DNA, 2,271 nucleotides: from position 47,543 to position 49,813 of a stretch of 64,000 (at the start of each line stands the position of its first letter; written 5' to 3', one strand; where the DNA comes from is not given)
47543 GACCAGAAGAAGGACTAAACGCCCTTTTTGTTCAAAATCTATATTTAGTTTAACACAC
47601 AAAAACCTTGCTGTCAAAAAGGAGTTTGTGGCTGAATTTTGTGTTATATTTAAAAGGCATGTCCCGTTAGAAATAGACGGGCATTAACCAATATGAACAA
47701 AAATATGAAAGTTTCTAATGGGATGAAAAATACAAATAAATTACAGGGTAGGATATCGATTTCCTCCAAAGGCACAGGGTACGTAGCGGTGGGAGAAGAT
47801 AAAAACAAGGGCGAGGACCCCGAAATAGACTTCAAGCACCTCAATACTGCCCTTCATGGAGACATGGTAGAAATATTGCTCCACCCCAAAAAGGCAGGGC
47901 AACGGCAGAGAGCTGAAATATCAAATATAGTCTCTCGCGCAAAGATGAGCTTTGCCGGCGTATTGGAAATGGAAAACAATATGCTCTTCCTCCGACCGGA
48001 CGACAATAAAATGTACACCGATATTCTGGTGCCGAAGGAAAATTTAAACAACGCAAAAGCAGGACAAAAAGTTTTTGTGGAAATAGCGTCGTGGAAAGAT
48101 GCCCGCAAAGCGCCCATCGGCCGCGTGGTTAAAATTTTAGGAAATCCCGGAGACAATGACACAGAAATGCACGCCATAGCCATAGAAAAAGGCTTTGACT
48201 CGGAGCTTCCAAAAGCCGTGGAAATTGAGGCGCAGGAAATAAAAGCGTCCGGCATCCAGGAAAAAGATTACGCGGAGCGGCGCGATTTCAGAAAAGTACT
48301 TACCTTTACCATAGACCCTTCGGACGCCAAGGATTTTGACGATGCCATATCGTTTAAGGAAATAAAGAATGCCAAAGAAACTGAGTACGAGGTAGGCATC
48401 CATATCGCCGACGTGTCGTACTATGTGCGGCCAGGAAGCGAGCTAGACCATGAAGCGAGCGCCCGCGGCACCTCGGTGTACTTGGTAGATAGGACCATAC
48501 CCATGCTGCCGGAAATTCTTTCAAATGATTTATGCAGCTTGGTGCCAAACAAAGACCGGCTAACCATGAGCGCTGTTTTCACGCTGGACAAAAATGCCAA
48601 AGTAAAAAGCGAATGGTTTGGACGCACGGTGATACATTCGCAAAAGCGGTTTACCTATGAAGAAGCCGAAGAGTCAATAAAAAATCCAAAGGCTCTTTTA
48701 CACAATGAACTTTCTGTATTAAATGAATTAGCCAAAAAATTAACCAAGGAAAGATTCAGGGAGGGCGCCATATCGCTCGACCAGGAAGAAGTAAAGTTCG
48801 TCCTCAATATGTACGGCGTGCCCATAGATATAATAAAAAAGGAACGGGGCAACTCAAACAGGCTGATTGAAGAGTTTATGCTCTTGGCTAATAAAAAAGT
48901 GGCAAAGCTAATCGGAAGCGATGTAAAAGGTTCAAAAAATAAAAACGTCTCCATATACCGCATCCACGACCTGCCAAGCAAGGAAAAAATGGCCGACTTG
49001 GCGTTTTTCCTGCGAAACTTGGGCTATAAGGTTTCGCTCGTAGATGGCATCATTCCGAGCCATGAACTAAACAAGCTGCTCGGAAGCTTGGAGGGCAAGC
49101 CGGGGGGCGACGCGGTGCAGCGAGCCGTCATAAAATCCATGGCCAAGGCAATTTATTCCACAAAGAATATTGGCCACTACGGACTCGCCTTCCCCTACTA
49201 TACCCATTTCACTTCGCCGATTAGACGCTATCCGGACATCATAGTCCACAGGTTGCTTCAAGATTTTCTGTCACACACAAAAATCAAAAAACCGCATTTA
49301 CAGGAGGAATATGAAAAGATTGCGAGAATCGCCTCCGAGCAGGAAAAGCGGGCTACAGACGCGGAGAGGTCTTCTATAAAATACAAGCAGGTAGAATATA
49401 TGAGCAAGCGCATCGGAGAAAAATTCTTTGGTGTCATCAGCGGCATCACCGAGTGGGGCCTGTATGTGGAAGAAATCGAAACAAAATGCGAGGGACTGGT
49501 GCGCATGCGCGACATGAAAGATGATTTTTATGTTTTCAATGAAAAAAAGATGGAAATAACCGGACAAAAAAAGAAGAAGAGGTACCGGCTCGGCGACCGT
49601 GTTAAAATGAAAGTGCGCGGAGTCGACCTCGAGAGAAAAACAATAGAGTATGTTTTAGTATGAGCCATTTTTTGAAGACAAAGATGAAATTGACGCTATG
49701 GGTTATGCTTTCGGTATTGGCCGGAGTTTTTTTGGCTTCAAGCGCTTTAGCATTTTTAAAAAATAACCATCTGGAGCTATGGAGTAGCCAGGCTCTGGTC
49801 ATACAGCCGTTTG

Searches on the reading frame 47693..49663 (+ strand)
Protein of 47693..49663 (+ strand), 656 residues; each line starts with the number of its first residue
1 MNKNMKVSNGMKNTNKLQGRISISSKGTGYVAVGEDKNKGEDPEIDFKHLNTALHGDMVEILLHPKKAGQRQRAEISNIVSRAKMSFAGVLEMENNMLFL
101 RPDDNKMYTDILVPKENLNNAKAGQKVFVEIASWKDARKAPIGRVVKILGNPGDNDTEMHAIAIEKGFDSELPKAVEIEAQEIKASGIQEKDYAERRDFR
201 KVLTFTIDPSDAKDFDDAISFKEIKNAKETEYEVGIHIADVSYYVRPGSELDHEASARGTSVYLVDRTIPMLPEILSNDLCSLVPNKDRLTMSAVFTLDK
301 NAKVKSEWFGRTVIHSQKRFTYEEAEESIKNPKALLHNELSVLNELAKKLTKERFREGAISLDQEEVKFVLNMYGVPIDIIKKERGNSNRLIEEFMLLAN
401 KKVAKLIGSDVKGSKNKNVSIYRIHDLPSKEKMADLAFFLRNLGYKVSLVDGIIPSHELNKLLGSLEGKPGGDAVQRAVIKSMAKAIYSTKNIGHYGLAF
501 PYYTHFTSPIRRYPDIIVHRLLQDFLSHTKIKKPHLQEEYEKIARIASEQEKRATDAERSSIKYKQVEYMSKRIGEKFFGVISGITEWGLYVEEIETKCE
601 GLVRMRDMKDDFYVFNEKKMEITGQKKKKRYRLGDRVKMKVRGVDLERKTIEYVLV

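Call 60: search_protein_families(library=pfam, proteins=[window:47693-49663:+], max_evalue=0.001)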
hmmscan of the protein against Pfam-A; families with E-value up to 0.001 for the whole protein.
window:47693-49663:+ (656 aa): 6 families
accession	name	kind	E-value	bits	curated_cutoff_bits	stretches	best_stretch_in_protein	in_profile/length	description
PF00773.25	RNB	-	2.6e-109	365.9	29.3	1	196-527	1-325/326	RNB domain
PF17876.7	CSD2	-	1e-23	83.6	26.2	1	99-171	1-72/74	Cold shock domain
PF08206.17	OB_RNB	-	8.3e-13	48.3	24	2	99-148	12-58/58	Ribonuclease B OB domain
PF17849.7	OB_Dis3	-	1.6e-09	38.2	22.8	1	99-166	3-76/77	Dis3-like cold-shock domain 2 (CSD2)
PF00575.29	S1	-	5.8e-08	33.4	22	1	573-651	3-69/74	S1 RNA binding domain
PF22896.3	OB_RNR_1st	-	3.7e-06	27.5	28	0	17-68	44-94/99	Ribonuclease R, OB first domain, N-terminal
